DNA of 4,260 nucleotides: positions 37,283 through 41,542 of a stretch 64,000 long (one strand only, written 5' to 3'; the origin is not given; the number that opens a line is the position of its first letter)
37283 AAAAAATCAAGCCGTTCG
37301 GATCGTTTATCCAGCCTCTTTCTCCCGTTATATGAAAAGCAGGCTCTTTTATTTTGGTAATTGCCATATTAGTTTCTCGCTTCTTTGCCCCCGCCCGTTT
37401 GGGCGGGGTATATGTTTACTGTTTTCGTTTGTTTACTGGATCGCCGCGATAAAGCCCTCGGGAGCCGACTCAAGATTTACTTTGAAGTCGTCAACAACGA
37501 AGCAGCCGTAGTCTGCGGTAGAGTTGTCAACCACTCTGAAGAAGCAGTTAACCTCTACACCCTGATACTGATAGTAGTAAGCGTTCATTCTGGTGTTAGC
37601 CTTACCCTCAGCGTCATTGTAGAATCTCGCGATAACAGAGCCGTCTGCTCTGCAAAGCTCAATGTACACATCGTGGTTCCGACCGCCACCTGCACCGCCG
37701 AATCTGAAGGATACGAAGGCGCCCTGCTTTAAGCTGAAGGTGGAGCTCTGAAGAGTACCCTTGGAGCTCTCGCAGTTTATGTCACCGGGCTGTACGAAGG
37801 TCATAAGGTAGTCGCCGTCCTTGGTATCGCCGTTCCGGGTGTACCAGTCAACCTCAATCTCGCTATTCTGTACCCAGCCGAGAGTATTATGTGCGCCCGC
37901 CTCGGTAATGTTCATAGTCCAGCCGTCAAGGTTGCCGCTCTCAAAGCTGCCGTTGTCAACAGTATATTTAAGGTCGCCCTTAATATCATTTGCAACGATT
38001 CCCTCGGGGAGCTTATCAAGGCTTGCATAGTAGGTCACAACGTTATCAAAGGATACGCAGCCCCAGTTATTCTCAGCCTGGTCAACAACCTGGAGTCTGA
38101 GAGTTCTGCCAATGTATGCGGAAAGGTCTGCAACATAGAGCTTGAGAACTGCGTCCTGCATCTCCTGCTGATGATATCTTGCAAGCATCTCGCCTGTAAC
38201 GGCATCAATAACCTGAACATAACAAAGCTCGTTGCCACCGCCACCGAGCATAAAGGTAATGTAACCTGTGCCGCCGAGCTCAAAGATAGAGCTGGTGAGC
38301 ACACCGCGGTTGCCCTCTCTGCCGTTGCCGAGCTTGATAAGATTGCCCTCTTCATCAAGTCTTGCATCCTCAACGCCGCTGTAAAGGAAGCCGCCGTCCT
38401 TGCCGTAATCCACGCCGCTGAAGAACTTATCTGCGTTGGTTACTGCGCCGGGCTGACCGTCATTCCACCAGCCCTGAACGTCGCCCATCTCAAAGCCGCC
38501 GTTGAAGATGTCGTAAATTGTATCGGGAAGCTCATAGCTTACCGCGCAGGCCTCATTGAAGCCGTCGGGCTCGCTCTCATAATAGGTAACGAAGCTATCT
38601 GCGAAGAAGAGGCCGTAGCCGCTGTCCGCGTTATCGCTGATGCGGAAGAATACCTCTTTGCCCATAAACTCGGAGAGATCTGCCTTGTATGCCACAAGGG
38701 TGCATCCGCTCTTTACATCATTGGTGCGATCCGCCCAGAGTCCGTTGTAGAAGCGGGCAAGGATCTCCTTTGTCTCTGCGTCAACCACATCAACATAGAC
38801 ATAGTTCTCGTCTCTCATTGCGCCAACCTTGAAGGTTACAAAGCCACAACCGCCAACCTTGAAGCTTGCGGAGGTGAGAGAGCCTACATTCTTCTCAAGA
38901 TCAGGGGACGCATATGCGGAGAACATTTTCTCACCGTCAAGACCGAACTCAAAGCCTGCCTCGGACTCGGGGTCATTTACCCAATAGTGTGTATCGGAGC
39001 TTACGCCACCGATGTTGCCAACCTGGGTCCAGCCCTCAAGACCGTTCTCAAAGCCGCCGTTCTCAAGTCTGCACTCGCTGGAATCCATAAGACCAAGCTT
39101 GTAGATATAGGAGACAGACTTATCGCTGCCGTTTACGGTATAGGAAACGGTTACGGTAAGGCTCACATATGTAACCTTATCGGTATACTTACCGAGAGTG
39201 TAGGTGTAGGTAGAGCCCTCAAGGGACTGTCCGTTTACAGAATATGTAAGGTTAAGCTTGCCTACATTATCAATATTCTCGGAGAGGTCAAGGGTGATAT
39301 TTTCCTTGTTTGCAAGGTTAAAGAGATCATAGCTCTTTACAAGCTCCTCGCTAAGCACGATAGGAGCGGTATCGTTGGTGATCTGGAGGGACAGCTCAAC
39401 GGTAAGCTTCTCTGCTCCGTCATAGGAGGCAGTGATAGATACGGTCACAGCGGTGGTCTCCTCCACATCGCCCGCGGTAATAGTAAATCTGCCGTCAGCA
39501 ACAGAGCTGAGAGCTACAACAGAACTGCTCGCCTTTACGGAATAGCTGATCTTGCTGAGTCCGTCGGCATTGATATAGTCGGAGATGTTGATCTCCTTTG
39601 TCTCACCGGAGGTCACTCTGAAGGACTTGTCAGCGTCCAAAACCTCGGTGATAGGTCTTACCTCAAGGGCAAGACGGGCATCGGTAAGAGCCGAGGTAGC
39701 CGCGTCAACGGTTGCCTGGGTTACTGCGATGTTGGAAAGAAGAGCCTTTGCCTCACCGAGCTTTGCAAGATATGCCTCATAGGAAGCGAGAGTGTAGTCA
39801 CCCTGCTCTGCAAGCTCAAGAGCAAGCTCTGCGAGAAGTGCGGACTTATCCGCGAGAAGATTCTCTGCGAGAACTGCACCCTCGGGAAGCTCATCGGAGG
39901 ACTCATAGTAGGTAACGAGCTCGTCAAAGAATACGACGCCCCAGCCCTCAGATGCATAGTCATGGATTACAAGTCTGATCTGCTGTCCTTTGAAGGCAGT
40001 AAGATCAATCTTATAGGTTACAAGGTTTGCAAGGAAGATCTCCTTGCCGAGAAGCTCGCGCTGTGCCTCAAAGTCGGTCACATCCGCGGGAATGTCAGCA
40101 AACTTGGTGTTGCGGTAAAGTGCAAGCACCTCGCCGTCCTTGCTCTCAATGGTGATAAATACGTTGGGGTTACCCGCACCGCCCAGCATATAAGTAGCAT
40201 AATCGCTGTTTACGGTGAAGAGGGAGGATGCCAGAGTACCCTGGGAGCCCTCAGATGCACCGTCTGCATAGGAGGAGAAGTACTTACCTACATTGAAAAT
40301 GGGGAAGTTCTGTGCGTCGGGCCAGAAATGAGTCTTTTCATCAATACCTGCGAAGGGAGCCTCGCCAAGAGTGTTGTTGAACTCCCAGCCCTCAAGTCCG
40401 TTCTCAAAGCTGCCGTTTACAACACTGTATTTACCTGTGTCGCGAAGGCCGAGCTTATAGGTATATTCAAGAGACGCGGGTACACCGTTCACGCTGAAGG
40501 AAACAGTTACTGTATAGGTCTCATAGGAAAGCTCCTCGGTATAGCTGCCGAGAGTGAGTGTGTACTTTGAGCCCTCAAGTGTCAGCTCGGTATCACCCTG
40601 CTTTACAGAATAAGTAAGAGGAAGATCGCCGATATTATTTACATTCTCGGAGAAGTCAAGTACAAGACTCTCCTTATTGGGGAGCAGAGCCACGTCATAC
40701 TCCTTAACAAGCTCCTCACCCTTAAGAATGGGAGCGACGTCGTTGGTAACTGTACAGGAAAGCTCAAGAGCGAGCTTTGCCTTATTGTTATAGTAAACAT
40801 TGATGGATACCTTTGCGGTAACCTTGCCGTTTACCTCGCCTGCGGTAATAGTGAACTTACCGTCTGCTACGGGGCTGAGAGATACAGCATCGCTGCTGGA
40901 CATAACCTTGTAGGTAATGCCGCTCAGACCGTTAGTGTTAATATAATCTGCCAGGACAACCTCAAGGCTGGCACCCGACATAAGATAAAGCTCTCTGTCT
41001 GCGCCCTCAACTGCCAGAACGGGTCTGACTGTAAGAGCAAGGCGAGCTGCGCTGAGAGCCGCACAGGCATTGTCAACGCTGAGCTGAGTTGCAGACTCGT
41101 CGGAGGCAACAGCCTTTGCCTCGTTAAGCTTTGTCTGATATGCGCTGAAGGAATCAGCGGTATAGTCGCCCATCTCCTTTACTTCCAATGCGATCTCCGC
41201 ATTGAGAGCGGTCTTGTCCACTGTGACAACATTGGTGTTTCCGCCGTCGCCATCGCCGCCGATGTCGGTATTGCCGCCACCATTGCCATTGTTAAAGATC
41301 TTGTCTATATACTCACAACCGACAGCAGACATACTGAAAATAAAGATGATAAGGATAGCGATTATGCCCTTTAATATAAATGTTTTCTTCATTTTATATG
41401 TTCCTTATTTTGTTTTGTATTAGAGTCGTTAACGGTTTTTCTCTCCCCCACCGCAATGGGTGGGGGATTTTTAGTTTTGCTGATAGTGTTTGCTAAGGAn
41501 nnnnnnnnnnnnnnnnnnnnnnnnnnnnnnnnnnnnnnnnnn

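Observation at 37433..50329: Twelve copies of an unassigned NGxFE-type beta-sandwich module across three consecutive giant lipoproteins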

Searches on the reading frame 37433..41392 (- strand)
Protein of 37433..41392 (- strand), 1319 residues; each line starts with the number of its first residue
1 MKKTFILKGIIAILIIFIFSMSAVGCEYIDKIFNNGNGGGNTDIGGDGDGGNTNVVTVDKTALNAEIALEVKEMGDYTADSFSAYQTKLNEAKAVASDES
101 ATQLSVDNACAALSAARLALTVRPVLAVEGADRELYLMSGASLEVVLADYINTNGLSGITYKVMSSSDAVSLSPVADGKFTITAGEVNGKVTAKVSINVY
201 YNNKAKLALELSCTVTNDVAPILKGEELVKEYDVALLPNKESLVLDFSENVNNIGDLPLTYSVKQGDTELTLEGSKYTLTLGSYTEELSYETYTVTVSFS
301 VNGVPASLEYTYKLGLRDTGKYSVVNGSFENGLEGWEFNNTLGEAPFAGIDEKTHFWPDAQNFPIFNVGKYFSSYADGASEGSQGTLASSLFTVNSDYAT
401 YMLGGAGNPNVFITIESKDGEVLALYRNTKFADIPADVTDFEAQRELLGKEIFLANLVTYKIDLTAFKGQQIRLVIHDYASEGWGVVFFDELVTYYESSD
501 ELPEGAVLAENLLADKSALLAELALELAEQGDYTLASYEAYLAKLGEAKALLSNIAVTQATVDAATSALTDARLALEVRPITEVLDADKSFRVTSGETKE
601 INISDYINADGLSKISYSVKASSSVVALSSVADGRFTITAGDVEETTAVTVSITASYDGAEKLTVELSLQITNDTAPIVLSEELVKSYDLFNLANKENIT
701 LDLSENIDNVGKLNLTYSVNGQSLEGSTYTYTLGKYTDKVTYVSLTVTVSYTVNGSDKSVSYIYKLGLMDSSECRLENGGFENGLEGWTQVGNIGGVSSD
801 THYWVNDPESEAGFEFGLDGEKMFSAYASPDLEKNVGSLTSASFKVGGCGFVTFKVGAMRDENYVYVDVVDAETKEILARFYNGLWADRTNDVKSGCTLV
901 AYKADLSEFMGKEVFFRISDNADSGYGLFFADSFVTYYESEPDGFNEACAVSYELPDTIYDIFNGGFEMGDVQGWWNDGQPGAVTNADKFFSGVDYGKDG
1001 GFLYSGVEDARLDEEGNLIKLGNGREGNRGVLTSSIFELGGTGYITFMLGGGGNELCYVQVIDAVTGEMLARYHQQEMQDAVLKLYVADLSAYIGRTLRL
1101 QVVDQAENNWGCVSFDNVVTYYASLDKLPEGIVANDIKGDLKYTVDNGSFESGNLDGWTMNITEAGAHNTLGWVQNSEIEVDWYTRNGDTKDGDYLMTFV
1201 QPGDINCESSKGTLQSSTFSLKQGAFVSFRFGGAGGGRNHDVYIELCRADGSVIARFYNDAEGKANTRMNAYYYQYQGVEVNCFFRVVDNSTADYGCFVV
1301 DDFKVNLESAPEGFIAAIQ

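Call 6: search_protein_families(library=pfam, proteins=[window:37433-41392:-], max_evalue=0.1)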
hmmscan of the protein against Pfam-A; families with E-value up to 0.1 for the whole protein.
window:37433-41392:- (1319 aa): 2 families
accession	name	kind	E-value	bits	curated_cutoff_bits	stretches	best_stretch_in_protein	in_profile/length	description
PF07554.19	FIVAR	-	8.3e-08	33.2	29.2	2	59-120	1-70/71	FIVAR domain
PF02018.23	CBM_4_9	-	0.045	14.5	25.9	0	323-340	3-21/136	Carbohydrate binding domain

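Call 18: search_protein_families(library=ncbifam, proteins=[window:37433-41392:-], max_evalue=0.1)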
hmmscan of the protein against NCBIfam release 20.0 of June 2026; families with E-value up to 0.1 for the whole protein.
window:37433-41392:- (1319 aa): 4 families
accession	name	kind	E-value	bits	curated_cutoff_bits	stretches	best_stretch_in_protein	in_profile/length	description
NF047897.1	LctobiosidLnbX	equivalog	5.6e-07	27.8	2500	2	54-122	1412-1481/1498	lacto-N-biosidase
NF046019.1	ZmpB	exception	0.00021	18.6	3000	1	56-128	542-618/1969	zinc metalloprotease B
TIGR04362.1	choice_anch_C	subfamily_domain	0.012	15.9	120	1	1145-1275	3-125/157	choice-of-anchor C family protein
NF041601.1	PA5502_lipo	equivalog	0.012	15.3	285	0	508-575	46-108/237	PA5502 family lipoprotein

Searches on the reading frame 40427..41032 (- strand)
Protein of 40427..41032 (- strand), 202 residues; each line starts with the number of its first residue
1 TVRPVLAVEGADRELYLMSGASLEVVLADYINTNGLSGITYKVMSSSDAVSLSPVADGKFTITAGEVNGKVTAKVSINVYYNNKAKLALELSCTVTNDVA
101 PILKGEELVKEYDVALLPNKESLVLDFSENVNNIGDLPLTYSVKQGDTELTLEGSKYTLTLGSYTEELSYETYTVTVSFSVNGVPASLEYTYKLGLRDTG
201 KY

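Call 88: predict_structure(alignment_id=A4)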
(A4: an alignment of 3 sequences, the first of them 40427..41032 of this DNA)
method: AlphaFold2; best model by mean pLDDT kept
length: 202 residues; sequences in the alignment: 3
mean_pLDDT: 91.2   pTM: 0.70
mean pLDDT of the five models: 91.2, 90.8, 89.6, 88.1, 79.4
residues with pLDDT >= 90: 141; 70-90: 56; 50-70: 4; < 50: 1
segments of 3 or more residues with pLDDT < 50: none
pLDDT, mean of each block of 10 residues (from residue 1): 77 87 94 87 95 95 92 95 91 89 91 89 94 91 96 96 91 97 92 93 53
secondary structure, 60 per line:
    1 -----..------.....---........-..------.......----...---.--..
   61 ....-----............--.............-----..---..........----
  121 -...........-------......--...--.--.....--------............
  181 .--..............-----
elements in order: E14-18 E22-26 E39-45 E50-52 E59-64 E70-81 E84-96 E107-113 E122-126 H127-130 E140-145 E148-150 E156-160 E169-181 E184-197

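Call 90: fold_search(model_id=the predicted structure, library=pdb)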
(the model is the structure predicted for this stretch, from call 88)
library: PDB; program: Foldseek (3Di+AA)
matches with E <= 10: 1469; with E <= 0.001: 261
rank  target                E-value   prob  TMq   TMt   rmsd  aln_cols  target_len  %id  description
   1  4aq8_C                9.6e-07  1.00  0.36  0.32  18.9       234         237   16  CRYSTAL STRUCTURE OF MOUSE CADHERIN-23 EC1-2 AND PROTOCADHERIN-15 EC1- 2 FORM II (released 2012-11-07)
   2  4zpm_B                1.9e-06  1.00  0.32  0.23  18.7       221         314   13  Crystal Structure of Protocadherin Alpha C2 EC1-3 (released 2015-10-28)
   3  4aq8_D                3.2e-06  1.00  0.37  0.32  18.8       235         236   14  CRYSTAL STRUCTURE OF MOUSE CADHERIN-23 EC1-2 AND PROTOCADHERIN-15 EC1- 2 FORM II (released 2012-11-07)
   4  6dns                  3.2e-06  1.00  0.35  0.15  12.1       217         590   12  Endo-fucoidan hydrolase MfFcnA9 from glycoside hydrolase family 107 (released 2018-10-03)
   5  4axw_B                3.8e-06  1.00  0.35  0.31  18.9       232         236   15  CRYSTAL STRUCTURE OF MOUSE CADHERIN-23 EC1-2 AND PROTOCADHERIN-15 EC1- 2, FORM I 2.2A. (released 2012-11-07)
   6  8egx_A                3.8e-06  1.00  0.32  0.18  19.6       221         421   13  Complex of Fat4(EC1-4) bound to Dchs1(EC1-4) (released 2023-02-22)
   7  4apx_B                4.0e-06  1.00  0.37  0.32  18.9       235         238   13  CRYSTAL STRUCTURE OF MOUSE CADHERIN-23 EC1-2 AND PROTOCADHERIN-15 EC1- 2 FORM I (released 2012-11-07)
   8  4aqa_B                4.7e-06  1.00  0.36  0.32  18.7       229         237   15  CRYSTAL STRUCTURE OF DEAFNESS ASSOCIATED MUTANT MOUSE CADHERIN-23 EC1- 2D124G AND PROTOCADHERIN-15 EC1-2 FORM I (released 2012-11-07)
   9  4zpn_B                4.9e-06  1.00  0.33  0.23  19.8       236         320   12  Crystal Structure of Protocadherin Gamma C5 EC1-3 with extended N-terminus (released 2015-10-28)
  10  7ok5_A                5.2e-06  1.00  0.31  0.14  16.5       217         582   10  Crystal structure of mouse neurofascin 155 immunoglobulin domains (released 2022-12-14)
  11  6oae                  6.1e-06  1.00  0.35  0.34  16.9       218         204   11  Crystal Structure of Human Mucin-like Protocadherin EC1-2 (released 2020-03-18)
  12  5t4n_B                8.5e-06  1.00  0.33  0.21  18.5       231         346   10  Crystal Structure of Human Protocadherin-15 EC3-5 D414A Variant (released 2017-02-22)
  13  6ztb                  9.0e-06  1.00  0.30  0.28  17.4       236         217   12  Crystal Structure of human P-Cadherin EC1_EC2 (released 2021-05-05)
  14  8e51_C                9.5e-06  1.00  0.35  0.30  18.3       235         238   11  Crystal Structure of Iridescent Shark Catfish Cadherin-23 EC1-2 and Protocadherin-15 EC1-2 (released 2023-03-22)
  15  5w1d                  1.0e-05  1.00  0.31  0.17  15.2       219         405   11  Crystal Structure of Mouse Protocadherin-15 EC4-7 (released 2018-06-06)
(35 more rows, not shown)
